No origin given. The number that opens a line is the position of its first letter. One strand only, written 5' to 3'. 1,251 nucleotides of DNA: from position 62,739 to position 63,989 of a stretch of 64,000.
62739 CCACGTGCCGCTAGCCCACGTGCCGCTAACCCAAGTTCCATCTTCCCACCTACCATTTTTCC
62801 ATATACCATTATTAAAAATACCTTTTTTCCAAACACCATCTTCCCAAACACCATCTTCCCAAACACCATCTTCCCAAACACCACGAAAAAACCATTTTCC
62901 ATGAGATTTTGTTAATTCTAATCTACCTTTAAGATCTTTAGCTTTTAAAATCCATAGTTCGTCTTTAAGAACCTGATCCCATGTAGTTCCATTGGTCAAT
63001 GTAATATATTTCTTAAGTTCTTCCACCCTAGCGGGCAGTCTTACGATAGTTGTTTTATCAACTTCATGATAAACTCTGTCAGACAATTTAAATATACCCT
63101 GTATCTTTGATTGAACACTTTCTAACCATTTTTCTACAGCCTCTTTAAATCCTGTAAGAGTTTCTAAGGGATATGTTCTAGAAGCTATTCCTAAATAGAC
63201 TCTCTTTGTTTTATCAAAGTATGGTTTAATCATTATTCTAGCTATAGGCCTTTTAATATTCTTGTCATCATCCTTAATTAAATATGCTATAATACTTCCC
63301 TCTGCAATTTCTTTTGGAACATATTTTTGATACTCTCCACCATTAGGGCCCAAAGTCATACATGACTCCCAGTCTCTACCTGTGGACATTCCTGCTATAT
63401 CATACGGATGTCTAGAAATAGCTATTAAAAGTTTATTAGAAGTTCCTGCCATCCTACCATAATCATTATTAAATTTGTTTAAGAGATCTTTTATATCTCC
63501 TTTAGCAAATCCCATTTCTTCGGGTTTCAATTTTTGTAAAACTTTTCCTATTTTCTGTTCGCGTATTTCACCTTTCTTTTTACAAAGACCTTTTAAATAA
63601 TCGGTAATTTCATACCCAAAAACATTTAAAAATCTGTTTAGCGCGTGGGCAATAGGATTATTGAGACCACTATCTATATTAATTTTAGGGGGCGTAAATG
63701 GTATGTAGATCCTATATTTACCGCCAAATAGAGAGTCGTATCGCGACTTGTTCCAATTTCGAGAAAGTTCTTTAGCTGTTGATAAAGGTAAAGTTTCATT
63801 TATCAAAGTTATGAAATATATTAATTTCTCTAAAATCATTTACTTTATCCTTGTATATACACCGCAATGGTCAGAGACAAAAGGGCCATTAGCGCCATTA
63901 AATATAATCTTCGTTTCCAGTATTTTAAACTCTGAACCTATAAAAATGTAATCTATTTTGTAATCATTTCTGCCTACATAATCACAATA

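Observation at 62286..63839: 517-aa protein with 26 perfectly phased Trp-containing pentapeptide repeats (x-x-G-phi-W) in the small-terminase position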

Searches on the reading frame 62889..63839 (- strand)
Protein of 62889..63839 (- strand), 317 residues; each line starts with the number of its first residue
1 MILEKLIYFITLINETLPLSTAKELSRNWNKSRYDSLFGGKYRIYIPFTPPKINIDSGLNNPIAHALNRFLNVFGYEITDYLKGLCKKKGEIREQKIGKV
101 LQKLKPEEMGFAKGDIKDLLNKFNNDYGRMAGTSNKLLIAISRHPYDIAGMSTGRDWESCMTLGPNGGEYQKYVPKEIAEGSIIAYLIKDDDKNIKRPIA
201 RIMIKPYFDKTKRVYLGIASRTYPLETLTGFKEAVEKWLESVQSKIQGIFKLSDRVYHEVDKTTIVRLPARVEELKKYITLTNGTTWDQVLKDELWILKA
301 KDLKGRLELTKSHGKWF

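Call 17: search_solved_structures(query=A2, max_evalue=10, show_alignments=2)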
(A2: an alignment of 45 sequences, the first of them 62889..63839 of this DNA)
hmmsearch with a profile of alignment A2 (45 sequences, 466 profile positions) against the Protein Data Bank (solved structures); distinct sequences matched with E-value up to 10: 4.
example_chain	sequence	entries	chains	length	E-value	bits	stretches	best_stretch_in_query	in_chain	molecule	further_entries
4ffv_D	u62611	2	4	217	0.096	15.1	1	50-115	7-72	11A19 Fab heavy chain | Fab heavy chain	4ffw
5vta_H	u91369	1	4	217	0.1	15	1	50-115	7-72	Fab heavy chain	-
4ga7_A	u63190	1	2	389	0.18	14.2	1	178-361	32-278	Leukocyte elastase inhibitor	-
7lx5_A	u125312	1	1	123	0.94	11.8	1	214-300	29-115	WNb 10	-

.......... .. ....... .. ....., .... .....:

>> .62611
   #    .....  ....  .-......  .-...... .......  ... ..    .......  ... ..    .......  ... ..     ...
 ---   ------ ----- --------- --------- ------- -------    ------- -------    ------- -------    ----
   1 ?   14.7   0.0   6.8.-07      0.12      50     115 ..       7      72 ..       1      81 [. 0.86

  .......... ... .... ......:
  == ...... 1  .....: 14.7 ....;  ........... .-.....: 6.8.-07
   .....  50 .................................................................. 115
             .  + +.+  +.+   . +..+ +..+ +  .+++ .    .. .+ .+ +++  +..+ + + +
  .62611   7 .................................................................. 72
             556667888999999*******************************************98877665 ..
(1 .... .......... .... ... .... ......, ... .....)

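Call 22: predict_structure(alignment_id=A2)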
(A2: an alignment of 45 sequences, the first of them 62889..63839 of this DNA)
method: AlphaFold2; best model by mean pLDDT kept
length: 317 residues; sequences in the alignment: 45
mean_pLDDT: 82.3   pTM: 0.76
mean pLDDT of the five models: 82.3, 81.3, 80.4, 80.1, 78.2
residues with pLDDT >= 90: 143; 70-90: 102; 50-70: 50; < 50: 22
segments of 3 or more residues with pLDDT < 50: 294-308, 310-315
pLDDT, mean of each block of 10 residues (from residue 1): 70 70 92 95 94 63 88 94 93 96 88 85 80 79 95 77 86 95 95 91 96 95 76 94 90 92 86 66 63 47 46 46
secondary structure, 60 per line:
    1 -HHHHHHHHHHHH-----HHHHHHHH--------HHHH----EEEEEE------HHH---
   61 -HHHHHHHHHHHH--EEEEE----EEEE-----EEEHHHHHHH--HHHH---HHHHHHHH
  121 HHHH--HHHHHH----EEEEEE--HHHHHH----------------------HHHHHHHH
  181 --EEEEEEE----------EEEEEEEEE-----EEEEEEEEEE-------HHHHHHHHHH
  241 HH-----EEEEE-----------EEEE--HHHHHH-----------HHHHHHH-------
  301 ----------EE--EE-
elements in order: H2-13 H19-26 H35-38 E43-48 H62-73 E76-80 E85-88 E94-96 H97-103 H106-109 H113-124 H127-132 E137-142 H145-150 H173-180 E183-189 E200-208 E214-223 H231-242 E248-252 E264-267 H270-275 H287-293

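Call 26: fold_search(model_id=the predicted structure, library=pdb)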
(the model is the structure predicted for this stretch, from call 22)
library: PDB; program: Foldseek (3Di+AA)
matches with E <= 10: 154; with E <= 0.001: 0
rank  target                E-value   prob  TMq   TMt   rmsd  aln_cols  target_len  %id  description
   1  6edz_B                2.3e-01  0.35  0.18  0.09   9.5       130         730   14  Crystal structure of Mycobacterium tuberculosis ICL2 in complex with acetyl-CoA, form I (released 2019-08-14)
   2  6ee1_D                2.5e-01  0.33  0.18  0.09   9.4       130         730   15  Crystal structure of Mycobacterium tuberculosis ICL2 in complex with acetyl-CoA (released 2019-08-14)
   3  6ee1_B                2.8e-01  0.30  0.18  0.09   9.4       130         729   15  Crystal structure of Mycobacterium tuberculosis ICL2 in complex with acetyl-CoA (released 2019-08-14)
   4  2ygw_B                3.1e-01  0.41  0.26  0.21   7.6       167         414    6  Crystal structure of human MCD (released 2012-02-15)
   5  6ee1_C                3.9e-01  0.25  0.18  0.09   9.5       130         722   15  Crystal structure of Mycobacterium tuberculosis ICL2 in complex with acetyl-CoA (released 2019-08-14)
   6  9obo_C                5.2e-01  0.25  0.22  0.11  12.1       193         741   13  Crystal structure of Mycobacterium tuberculosis isocitrate lyase 2 fixed in the apo form with disulfide bonds (released 2026-03-18)
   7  6edz_A                5.2e-01  0.21  0.18  0.09   9.5       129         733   14  Crystal structure of Mycobacterium tuberculosis ICL2 in complex with acetyl-CoA, form I (released 2019-08-14)
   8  6edz_D                5.2e-01  0.21  0.18  0.09   9.5       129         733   14  Crystal structure of Mycobacterium tuberculosis ICL2 in complex with acetyl-CoA, form I (released 2019-08-14)
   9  6edw_D                5.5e-01  0.47  0.16  0.07   3.3        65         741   12  Crystal structure of Mycobacterium tuberculosis ICL2 in the apo form (released 2019-08-14)
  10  9obo_A                7.3e-01  0.35  0.15  0.07   3.5        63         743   14  Crystal structure of Mycobacterium tuberculosis isocitrate lyase 2 fixed in the apo form with disulfide bonds (released 2026-03-18)
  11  2i79_F                7.3e-01  0.14  0.20  0.33  10.1       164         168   16  The crystal structure of the acetyltransferase of GNAT family from Streptococcus pneumoniae (released 2006-10-10)
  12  6edz_C                7.7e-01  0.16  0.18  0.09   9.5       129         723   14  Crystal structure of Mycobacterium tuberculosis ICL2 in complex with acetyl-CoA, form I (released 2019-08-14)
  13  8yv7_A                8.2e-01  0.21  0.23  0.42  10.6       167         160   10  X-ray structure of Thialysine N-epsilon-acetyltransferase from Caenorhabditis elegans (released 2025-04-02)
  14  4f0x_G                8.2e-01  0.18  0.24  0.18   9.3       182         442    6  Crystal structure of human Malonyl-CoA Decarboxylase (Peroxisomal Isoform) (released 2013-03-20)
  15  4f0x_E                8.7e-01  0.23  0.26  0.20   7.7       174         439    7  Crystal structure of human Malonyl-CoA Decarboxylase (Peroxisomal Isoform) (released 2013-03-20)
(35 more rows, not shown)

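Call 37: find_related_loci(query=A2, collection=viral_contigs, flank=6000)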
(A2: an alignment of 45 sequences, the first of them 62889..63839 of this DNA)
Query A2 (317 aa) in viral_contigs; peptide patterns used: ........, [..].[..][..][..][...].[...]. (x = any residue, [..] = any of these).
206 stretches matched a pattern; 181 encode a relative of the query (tblastn E <= 1e-3); the best 80 are kept; 79 distinct loci.
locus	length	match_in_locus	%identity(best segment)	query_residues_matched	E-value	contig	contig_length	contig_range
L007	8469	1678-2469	45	4-275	2e-60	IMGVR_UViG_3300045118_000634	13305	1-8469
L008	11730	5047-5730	44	15-267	3e-58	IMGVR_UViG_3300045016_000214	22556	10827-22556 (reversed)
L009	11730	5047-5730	44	15-267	3e-58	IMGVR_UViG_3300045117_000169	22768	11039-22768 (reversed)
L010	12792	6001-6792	42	12-284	2e-53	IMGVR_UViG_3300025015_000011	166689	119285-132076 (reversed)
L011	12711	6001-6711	39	15-262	4e-48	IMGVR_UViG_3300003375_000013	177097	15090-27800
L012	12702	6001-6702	38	10-249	4e-48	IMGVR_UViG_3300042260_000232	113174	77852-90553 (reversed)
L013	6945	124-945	35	13-300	9e-48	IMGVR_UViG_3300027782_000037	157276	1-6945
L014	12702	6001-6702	38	10-249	4e-48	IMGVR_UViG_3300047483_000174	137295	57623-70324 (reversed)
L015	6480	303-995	39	15-259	3e-47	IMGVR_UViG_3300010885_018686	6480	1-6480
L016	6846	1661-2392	39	2-259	1e-46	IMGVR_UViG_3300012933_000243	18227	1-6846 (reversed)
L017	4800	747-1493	39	9-259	2e-45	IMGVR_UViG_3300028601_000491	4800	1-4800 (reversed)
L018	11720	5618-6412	37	10-279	2e-45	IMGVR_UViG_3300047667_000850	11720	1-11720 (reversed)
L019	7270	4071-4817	39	9-259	3e-45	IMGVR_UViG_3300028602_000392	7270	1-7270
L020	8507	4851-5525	38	10-242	1e-44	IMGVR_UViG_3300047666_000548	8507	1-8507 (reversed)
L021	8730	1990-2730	36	10-259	6e-44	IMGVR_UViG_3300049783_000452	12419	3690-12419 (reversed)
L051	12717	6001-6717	37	13-258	4e-34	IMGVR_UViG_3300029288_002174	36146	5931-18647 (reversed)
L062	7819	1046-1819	31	9-266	3e-32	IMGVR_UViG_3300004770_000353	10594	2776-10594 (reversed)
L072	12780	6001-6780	35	13-278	6e-32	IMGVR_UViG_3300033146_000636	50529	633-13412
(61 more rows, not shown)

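Call 46: search_protein_families(library=pfam, proteins=[L012:5054-5959:+, L012:3346-4821:+, L051:5304-5885:+, L051:4841-5266:+, L051:3883-4788:+, L021:5795-6670:+, L021:5280-5795:+, L062:4448-4846:+, L072:10677-11282:+, L062:3652-4464:+], max_evalue=0.01)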
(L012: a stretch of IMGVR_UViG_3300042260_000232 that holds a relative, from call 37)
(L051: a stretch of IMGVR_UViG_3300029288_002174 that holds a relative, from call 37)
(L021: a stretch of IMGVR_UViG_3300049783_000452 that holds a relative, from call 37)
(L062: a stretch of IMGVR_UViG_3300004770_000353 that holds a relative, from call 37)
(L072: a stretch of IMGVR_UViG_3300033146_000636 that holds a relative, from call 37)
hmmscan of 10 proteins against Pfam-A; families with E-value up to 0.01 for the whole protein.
L012:5054-5959:+ (301 aa): 0 families

L012:3346-4821:+ (491 aa): 0 families

L051:5304-5885:+ (193 aa): 1 family
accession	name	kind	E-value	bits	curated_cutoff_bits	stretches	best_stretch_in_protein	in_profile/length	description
PF07464.16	ApoLp-III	-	0.0034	18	36.3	1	4-105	5-111/146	Apolipophorin-III precursor (apoLp-III)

L051:4841-5266:+ (141 aa): 0 families

L051:3883-4788:+ (301 aa): 2 families
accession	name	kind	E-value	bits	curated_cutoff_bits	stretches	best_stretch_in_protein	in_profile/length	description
PF16724.11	T4-gp15_tss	-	1.7e-34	119.5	25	1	21-242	1-210/245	T4-like virus Myoviridae tail sheath stabiliser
PF11322.13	DUF3124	-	0.006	17.2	27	0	39-67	36-64/123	Protein of unknown function (DUF3124)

L021:5795-6670:+ (291 aa): 0 families

L021:5280-5795:+ (171 aa): 0 families

L062:4448-4846:+ (132 aa): 3 families
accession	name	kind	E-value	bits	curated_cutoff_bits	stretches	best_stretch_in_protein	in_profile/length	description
PF11053.13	DNA_Packaging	-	5.6e-08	33.2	25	1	33-126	47-153/157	Terminase DNA packaging enzyme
PF10397.14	ADSL_C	-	0.0004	21.1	32.7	1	68-122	21-75/79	Adenylosuccinate lyase C-terminus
PF09645.16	F-112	-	0.003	18.1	25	1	34-98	4-66/110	F-112 protein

L072:10677-11282:+ (201 aa): 3 families
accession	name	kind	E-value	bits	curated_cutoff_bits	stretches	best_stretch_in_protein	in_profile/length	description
PF04136.21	COG3_N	-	0.0019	18.6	27.9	1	125-181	11-67/147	Conserved oligomeric Golgi complex subunit 3, N-terminal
PF25078.1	DUF7801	-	0.0049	17.5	33.2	1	89-182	53-145/155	Domain of unknown function (DUF7801)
PF06419.17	COG6_N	-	0.0049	17.4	27.4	0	129-190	30-91/114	Conserved oligomeric complex COG6, N-terminal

L062:3652-4464:+ (270 aa): 1 family
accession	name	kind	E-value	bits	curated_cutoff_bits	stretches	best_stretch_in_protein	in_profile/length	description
PF16724.11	T4-gp15_tss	-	1.1e-70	238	25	1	7-232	2-221/245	T4-like virus Myoviridae tail sheath stabiliser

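Call 59: search_protein_families(library=pfam, alignment_id=A2, max_evalue=0.001)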
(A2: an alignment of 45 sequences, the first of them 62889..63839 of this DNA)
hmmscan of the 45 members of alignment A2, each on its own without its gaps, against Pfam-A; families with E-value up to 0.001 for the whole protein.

A. member 1, window:62889-63839:- (317 aa): 0 families

B. families by the number of members that match (of 45 scanned): 9 families
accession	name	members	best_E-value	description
PF13475.11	DUF4116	3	9.8e-09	Domain of unknown function (DUF4116)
PF01816.23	LRV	2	0.0001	Leucine rich repeat variant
PF12799.13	LRR_4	1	5.4e-09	Leucine Rich repeats (2 copies)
PF12796.13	Ank_2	1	2.5e-05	Ankyrin repeats (3 copies)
PF25014.1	NET2A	1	7.6e-05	NET2A-like domain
PF07889.17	DUF1664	1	0.0004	Protein of unknown function (DUF1664)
PF10473.14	CENP-F_leu_zip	1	0.00045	Leucine-rich repeats of kinetochore protein Cenp-F/LEK1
PF07464.16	ApoLp-III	1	0.00096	Apolipophorin-III precursor (apoLp-III)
PF00023.36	Ank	1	0.00099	Ankyrin repeat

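Call 98: search_protein_families(library=phrogs, proteins=[window:62889-63839:-], max_evalue=0.001)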
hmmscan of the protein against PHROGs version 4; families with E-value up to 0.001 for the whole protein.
window:62889-63839:- (317 aa): 1 family
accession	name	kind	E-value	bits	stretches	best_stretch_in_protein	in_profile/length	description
phrog_17056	-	unknown function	2.4e-06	28.2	1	115-223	63-152/420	-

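Call 100: search_protein_families(library=padloc, proteins=[window:62889-63839:-], max_evalue=0.01)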
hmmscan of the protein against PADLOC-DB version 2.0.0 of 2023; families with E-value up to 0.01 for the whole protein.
window:62889-63839:- (317 aa): 0 families
